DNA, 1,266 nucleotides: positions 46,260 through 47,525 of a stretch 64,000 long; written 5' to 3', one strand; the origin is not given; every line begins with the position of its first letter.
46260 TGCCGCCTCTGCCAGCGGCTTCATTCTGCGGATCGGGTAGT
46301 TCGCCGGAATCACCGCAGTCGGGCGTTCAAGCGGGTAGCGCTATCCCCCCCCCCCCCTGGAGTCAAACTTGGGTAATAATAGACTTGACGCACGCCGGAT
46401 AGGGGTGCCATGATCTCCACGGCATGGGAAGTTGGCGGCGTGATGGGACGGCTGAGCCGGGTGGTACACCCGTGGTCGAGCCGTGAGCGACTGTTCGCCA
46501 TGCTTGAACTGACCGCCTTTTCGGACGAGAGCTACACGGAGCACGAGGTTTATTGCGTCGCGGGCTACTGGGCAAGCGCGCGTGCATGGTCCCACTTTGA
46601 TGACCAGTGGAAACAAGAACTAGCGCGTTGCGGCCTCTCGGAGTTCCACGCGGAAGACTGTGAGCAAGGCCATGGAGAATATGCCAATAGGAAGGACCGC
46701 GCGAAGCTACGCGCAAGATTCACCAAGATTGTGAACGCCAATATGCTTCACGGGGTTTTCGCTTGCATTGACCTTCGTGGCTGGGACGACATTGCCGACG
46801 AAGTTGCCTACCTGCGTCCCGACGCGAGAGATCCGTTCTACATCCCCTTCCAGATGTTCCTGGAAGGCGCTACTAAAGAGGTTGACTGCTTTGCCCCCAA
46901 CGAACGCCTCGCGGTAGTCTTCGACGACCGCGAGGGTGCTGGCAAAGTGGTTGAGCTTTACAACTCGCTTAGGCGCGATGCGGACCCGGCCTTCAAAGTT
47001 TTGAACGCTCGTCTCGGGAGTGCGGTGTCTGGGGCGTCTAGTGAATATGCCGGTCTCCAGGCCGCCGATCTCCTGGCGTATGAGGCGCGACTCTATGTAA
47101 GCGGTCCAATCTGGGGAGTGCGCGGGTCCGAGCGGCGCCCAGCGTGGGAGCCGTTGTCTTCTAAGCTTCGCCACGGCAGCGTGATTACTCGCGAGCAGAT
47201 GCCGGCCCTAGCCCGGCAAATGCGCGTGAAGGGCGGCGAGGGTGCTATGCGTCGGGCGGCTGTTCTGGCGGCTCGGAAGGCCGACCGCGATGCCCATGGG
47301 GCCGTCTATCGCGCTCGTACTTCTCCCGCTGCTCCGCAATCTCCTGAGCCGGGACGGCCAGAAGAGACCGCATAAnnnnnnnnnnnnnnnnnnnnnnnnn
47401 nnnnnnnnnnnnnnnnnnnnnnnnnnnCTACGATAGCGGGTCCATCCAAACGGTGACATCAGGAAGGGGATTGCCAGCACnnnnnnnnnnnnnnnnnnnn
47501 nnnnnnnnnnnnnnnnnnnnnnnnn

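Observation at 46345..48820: IS1595-family transposon carrying a low-GC DUF3800 gene and a zinc-ribbon ORF as passengers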

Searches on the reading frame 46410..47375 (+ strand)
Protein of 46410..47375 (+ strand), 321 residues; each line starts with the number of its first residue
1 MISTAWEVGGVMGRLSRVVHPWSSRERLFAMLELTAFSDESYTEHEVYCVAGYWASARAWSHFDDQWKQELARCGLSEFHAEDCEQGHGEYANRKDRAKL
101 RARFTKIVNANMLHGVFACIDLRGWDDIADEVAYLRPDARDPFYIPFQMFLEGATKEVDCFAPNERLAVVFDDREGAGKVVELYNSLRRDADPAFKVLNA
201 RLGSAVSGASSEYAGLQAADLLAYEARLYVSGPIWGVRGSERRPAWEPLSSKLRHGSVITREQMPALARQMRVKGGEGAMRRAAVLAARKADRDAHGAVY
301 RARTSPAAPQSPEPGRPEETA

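Call 5: search_protein_families(library=pfam, proteins=[window:46410-47375:+], max_evalue=1)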
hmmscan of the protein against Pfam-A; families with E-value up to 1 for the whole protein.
window:46410-47375:+ (321 aa): 1 family
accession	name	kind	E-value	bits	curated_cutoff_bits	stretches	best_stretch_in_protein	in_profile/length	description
PF12686.12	DUF3800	-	6.8e-05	24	21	1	36-224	2-144/149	Protein of unknown function (DUF3800)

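Call 6: search_protein_families(library=ncbifam, proteins=[window:46410-47375:+], max_evalue=1)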
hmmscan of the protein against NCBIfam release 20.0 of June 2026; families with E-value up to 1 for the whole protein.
window:46410-47375:+ (321 aa): 0 families

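Call 11: find_encoding_contigs(protein=window:46410-47375:+, flank=6000, max_places=10)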
Protein window:46410-47375:+ (321 aa): 8 contigs read that carry it; 5 places shown.
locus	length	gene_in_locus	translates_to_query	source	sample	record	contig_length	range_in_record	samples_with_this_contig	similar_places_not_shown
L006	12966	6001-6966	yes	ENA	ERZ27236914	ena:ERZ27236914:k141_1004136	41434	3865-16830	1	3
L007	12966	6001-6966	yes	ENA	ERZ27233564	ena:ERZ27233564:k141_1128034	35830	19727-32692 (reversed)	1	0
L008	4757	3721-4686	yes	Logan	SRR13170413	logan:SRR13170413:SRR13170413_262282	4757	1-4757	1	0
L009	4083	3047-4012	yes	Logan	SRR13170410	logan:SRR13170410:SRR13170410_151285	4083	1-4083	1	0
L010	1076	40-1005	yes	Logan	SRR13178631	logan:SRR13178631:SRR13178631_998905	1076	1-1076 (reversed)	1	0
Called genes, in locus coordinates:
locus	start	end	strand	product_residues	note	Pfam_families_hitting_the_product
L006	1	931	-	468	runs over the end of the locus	PF12623:Hen1_L, PF13489:Methyltransf_23, PF08241:Methyltransf_11 (weak), PF08242:Methyltransf_12, PF13649:Methyltransf_25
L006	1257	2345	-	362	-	PF13384:HTH_23, PF13518:HTH_28, PF13551:HTH_29, PF13565:HTH_32, PF13358:DDE_3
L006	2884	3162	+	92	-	PF13560:HTH_31, PF01381:HTH_3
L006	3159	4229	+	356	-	-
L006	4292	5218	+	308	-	-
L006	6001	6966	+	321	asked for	-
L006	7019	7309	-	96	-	-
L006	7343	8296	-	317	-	PF12760:Zn_ribbon_IS1595, PF12762:DDE_Tnp_IS1595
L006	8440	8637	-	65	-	-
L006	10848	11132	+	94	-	PF02604:PhdYeFM_antitox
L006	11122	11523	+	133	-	PF01850:PIN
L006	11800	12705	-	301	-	-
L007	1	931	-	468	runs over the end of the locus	PF12623:Hen1_L, PF13489:Methyltransf_23, PF08241:Methyltransf_11 (weak), PF08242:Methyltransf_12, PF13649:Methyltransf_25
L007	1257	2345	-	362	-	PF13384:HTH_23, PF13518:HTH_28, PF13551:HTH_29, PF13565:HTH_32, PF13358:DDE_3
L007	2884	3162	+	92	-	PF13560:HTH_31, PF01381:HTH_3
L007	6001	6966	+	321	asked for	-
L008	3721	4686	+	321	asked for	-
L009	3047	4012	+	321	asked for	-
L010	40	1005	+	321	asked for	-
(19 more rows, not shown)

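Call 12: find_homologous_proteins(query=window:46410-47375:+)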
Query window:46410-47375:+ (321 aa): 38 proteins with E <= 0.001 among 4581 candidates.
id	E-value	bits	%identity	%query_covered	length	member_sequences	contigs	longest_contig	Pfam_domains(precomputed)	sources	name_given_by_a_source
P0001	3.4e-215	731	100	100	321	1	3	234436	-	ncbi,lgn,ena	-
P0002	4.6e-142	491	70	89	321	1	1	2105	PF12686.13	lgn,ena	-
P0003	2.1e-117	410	57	97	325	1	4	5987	-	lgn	-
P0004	3.1e-97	344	53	100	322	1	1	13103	-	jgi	jgi:hypothetical protein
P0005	3.1e-95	337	54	85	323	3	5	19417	-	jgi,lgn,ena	-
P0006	4.9e-92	327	49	96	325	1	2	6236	PF12686.13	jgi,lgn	jgi:hypothetical protein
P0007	3.2e-91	324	49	100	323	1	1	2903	PF12686.13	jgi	-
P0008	3.3e-89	317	52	88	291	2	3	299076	PF12686.13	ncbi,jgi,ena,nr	ncbi:MAG TPA: DUF3800 domain-containing protein [Candidatus Dormibacteraeota bacterium]|nr:DUF3800 d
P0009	2.1e-88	315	47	96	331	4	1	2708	PF12686.13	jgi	jgi:hypothetical protein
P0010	3.2e-87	311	48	100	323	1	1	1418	-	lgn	-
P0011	5.1e-84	300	50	92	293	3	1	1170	PF12686.13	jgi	jgi:hypothetical protein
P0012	2.9e-83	298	46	97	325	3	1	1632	-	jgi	jgi:hypothetical protein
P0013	3.1e-78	281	53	76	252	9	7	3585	PF12686.13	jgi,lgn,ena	jgi:hypothetical protein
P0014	6.8e-77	277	53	75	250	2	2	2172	PF12686.13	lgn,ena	-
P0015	6.8e-75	270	43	96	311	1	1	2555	-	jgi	jgi:hypothetical protein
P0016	4.9e-73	264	51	75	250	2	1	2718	PF12686.13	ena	-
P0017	7.9e-69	250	47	88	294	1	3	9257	PF12686.13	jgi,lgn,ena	-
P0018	1.5e-65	240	45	81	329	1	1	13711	PF12686.13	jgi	jgi:hypothetical protein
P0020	7.7e-41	159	41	63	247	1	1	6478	PF12686.13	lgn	-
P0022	6.7e-35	139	39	62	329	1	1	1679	PF12686.13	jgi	jgi:hypothetical protein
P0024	2.8e-26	111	35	63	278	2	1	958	PF12686.13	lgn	-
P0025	3.4e-22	97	39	61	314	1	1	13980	PF12686.13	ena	-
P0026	4.0e-17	81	31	77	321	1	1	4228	PF12686.13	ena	-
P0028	2.3e-10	58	27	79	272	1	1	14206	PF12686.13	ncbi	-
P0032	1.3e-6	46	29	67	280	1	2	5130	PF12686.13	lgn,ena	-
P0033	1.7e-6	46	29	63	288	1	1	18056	PF12686.13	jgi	jgi:hypothetical protein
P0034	4.5e-5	41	25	74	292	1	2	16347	PF12686.13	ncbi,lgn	-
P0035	1.5e-4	39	30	60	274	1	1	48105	PF12686.13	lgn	-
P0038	6.6e-4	37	23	84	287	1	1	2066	PF12686.13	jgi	jgi:hypothetical protein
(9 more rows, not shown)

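Call 14: find_encoding_contigs(protein=P0004, flank=5000, max_places=4)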
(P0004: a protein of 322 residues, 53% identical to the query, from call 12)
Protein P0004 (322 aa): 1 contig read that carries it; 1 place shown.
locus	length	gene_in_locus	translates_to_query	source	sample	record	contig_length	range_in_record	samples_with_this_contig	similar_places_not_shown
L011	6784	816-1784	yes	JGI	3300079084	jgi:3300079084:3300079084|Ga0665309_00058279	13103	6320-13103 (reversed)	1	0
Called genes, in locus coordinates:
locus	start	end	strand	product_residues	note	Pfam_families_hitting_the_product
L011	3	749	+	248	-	?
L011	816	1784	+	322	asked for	-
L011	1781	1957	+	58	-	-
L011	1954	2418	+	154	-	-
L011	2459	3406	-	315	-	PF12760:Zn_ribbon_IS1595, PF12762:DDE_Tnp_IS1595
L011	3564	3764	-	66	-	-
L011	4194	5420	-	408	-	PF00589:Phage_integrase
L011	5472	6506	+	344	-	PF00106:adh_short, PF08659:KR, PF01370:Epimerase (weak), PF13561:adh_short_C2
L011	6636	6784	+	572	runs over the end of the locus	PF02129:Peptidase_S15, PF08530:PepX_C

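Call 15: find_encoding_contigs(protein=P0005, flank=5000, max_places=4)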
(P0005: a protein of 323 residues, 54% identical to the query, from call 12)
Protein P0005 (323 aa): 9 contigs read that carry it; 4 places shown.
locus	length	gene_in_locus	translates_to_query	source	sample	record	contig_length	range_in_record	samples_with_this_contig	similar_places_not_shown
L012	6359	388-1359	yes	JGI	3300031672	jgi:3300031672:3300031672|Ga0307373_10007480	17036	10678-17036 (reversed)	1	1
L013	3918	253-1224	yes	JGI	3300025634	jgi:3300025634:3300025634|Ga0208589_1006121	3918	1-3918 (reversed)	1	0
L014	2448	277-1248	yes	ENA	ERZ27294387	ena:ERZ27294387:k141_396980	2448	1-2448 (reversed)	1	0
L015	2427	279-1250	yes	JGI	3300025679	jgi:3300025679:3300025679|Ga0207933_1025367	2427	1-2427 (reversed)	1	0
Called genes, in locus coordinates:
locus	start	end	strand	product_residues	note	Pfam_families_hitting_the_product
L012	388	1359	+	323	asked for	-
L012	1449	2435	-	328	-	PF12760:Zn_ribbon_IS1595, PF12762:DDE_Tnp_IS1595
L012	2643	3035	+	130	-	-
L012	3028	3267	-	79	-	-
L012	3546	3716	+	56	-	-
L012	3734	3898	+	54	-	-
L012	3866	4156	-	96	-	-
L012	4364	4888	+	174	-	-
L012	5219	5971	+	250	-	PF00392:GntR, PF13412:HTH_24 (faint), PF07729:FCD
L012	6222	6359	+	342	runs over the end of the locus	PF02096:60KD_IMP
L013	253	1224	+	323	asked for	-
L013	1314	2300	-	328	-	PF12760:Zn_ribbon_IS1595, PF12762:DDE_Tnp_IS1595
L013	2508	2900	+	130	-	-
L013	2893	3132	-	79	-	-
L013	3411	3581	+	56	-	-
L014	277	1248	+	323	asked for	-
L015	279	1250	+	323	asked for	-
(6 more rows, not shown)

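Call 16: find_encoding_contigs(protein=P0008, flank=5000, max_places=4)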
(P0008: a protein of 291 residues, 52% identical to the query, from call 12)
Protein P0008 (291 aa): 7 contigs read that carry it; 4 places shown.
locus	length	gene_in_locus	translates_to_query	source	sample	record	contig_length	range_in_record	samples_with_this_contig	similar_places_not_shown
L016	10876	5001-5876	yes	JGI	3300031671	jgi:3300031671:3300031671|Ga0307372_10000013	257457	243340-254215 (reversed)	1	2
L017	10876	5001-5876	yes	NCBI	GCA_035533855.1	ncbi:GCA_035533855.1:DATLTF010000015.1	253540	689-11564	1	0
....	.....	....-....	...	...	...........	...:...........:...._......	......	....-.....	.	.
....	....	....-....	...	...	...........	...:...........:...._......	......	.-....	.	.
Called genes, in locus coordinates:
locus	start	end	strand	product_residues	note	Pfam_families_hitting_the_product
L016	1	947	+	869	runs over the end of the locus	PF02687:FtsX (weak)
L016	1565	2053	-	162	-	-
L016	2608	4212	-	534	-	PF00614:PLDc (faint), PF13091:PLDc_2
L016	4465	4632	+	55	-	-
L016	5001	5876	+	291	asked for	PF12686:DUF3800 (weak)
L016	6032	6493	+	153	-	-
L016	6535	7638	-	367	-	PF12760:Zn_ribbon_IS1595, PF12762:DDE_Tnp_IS1595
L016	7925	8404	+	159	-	PF08818:DUF1801 (weak)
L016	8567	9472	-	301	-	PF00561:Abhydrolase_1, PF12146:Hydrolase_4 (weak)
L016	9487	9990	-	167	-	PF10604:Polyketide_cyc2 (weak), PF08327:AHSA1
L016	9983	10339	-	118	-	PF12840:HTH_20, PF01022:HTH_5, PF01047:MarR (weak)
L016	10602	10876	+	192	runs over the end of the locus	PF00440:TetR_N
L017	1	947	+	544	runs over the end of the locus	PF02687:FtsX (weak)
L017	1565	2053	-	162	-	-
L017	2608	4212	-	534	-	PF00614:PLDc (faint), PF13091:PLDc_2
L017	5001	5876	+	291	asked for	PF12686:DUF3800 (weak)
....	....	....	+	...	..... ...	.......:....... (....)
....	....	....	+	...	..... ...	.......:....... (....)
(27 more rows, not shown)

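Call 17: find_encoding_contigs(protein=P0003, flank=5000, max_places=4)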
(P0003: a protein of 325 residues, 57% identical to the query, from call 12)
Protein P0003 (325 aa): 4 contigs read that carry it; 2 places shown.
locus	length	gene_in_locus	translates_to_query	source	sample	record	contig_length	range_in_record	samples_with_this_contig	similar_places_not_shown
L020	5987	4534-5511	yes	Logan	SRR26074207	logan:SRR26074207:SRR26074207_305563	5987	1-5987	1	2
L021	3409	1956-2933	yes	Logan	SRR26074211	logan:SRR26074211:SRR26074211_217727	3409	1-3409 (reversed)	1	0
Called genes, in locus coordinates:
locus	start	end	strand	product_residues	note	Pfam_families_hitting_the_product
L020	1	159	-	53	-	?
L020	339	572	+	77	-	-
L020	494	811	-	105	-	-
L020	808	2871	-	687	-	PF02384:N6_Mtase, PF01170:UPF0020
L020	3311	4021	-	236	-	PF09567:RE_MamI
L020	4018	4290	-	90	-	PF13560:HTH_31, PF01381:HTH_3, PF13443:HTH_26 (weak)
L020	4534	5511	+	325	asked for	-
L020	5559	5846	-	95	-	-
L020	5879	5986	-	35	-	?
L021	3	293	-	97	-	?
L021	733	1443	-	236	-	PF09567:RE_MamI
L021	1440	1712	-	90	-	PF13560:HTH_31, PF01381:HTH_3, PF13443:HTH_26 (weak)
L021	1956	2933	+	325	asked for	-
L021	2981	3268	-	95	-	-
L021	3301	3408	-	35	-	?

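Call 40: find_related_loci(query=A1, collection=genome_contigs, flank=5000)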
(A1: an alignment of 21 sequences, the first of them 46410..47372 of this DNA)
Query A1 (321 aa) in genome_contigs; peptide patterns used: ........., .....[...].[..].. (x = any residue, [..] = any of these).
187 stretches matched a pattern; 71 encode a relative of the query (tblastn E <= 1e-3); 71 distinct loci.
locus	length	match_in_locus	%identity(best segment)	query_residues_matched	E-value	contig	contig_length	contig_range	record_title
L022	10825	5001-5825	54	1-273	2e-94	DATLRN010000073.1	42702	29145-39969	MAG TPA_asm: Candidatus Dormiibacterota bacterium isolate SMAG_U13905 k141_229995, whole genome shotgun sequence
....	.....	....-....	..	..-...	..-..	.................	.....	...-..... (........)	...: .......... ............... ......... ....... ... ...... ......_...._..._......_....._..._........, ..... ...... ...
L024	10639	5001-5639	30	15-227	4e-22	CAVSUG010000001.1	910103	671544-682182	MAG: uncultured Chloroflexia bacterium isolate MFD09603.bin.2.233 genome assembly, contig: contig_35210, whole genome sh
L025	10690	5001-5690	26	12-225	2e-17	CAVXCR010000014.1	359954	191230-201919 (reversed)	MAG: Terriglobia bacterium isolate MFD01299.bin.2.147 genome assembly, contig: contig_2592, whole genome shotgun sequenc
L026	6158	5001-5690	26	12-225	2e-17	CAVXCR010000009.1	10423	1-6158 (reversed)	MAG: Terriglobia bacterium isolate MFD01299.bin.2.147 genome assembly, contig: contig_140575, whole genome shotgun seque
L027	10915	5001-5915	27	12-305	2e-17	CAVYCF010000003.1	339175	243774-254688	MAG: uncultured Acidobacteriaceae bacterium isolate MFD04540.bin.1.154 genome assembly, contig: contig_1493, whole genom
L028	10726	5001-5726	25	24-257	3e-17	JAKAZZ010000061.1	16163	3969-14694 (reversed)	MAG: Actinomycetes bacterium isolate ZJ1.bin81 NODE_4827_length_16163_cov_1.998815, whole genome shotgun sequence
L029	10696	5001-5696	27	12-229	5e-17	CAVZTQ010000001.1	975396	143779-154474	MAG: uncultured Acidobacteriota bacterium isolate MFD04967.bin.3.17 genome assembly, contig: contig_27357, whole genome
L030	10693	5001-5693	30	7-226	2e-16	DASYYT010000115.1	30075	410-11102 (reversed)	MAG TPA_asm: Candidatus Sulfotelmatobacter sp. isolate SMAG_U6342 k141_668022, whole genome shotgun sequence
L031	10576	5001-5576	29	37-232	4e-14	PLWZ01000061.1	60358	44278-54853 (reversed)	MAG: Acidimicrobiaceae bacterium isolate palsa_749 73.20120700_P3D.59_contig_40784, whole genome shotgun sequence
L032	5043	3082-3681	30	30-225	1e-13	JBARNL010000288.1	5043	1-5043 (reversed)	MAG: Candidatus Angelobacter sp. isolate MFD06411_ilm_asm_bin1 k127_31183, whole genome shotgun sequence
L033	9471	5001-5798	24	20-276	1e-13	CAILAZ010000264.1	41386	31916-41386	MAG: uncultured Acidobacteria bacterium isolate G1coas_bin-1745 genome assembly, contig: bin-1745:264/351, whole genome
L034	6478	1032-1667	32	34-235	3e-13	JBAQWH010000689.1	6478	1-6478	MAG: Thermoanaerobaculia bacterium isolate MFD12012_ilm_asm_bin17 k127_152955, whole genome shotgun sequence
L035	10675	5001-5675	27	19-229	3e-12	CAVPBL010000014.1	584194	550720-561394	MAG: uncultured Acidobacteriaceae bacterium isolate MFD00008.bin.2.63 genome assembly, contig: contig_57778, whole genom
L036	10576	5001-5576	31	34-228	3e-12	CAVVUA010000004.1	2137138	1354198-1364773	MAG: uncultured Acidobacteriota bacterium isolate MFD04434.bin.1.18 genome assembly, contig: contig_3818, whole genome s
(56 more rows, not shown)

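Call 46: predict_structure(alignment_id=A1)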
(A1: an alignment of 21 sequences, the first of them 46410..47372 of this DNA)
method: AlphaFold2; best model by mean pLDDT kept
length: 321 residues; sequences in the alignment: 21
mean_pLDDT: 81.9   pTM: 0.77
mean pLDDT of the five models: 81.9, 81.0, 80.8, 77.0, 76.0
residues with pLDDT >= 90: 166; 70-90: 96; 50-70: 24; < 50: 35
segments of 3 or more residues with pLDDT < 50: 1-29, 319-321
pLDDT, mean of each block of 10 residues (from residue 1): 28 35 41 88 92 94 96 95 96 95 96 96 92 86 92 90 89 82 85 75 90 95 94 77 88 90 92 85 90 78 54 50 36
secondary structure, 60 per line:
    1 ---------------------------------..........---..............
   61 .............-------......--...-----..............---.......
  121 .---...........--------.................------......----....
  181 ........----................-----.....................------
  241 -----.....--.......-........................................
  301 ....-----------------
elements in order: E34-43 E47-56 H57-73 H81-86 H97-110 E114-121 H125-135 H144-160 E167-172 H177-188 H193-201 E202-208 H214-234 H246-250 E253-259 H261-304

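Call 58: search_protein_families(library=padloc, proteins=[window:46410-47375:+], max_evalue=1)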
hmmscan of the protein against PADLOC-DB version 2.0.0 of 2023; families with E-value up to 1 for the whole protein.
window:46410-47375:+ (321 aa): 0 families

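Call 59: find_encoding_contigs(protein=P0002, flank=3000, max_places=3)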
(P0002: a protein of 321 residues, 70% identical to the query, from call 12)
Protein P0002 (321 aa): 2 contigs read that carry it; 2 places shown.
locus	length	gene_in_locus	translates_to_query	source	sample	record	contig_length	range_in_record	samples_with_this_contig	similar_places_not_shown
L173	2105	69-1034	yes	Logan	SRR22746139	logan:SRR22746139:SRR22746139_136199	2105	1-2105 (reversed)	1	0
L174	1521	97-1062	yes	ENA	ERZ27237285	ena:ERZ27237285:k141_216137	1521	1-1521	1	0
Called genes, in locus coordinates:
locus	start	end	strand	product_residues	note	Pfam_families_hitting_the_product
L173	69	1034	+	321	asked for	PF12686:DUF3800 (weak)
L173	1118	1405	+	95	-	-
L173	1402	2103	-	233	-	?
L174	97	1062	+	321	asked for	PF12686:DUF3800 (weak)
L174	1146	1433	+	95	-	-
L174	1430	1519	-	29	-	?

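Call 89: list_cluster_members(proteins=[window:46410-47372:+, window:47484-47771:-, window:47808-48758:-])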
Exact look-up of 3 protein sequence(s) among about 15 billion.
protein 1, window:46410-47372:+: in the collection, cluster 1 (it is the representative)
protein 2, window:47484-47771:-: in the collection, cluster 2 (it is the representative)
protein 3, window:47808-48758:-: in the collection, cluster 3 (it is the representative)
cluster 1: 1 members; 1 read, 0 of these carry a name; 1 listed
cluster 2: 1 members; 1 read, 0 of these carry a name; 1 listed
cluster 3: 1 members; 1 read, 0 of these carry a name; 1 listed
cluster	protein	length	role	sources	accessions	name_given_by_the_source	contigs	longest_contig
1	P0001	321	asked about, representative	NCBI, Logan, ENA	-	-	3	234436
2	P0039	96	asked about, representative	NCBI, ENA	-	-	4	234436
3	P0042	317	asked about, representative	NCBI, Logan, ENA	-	-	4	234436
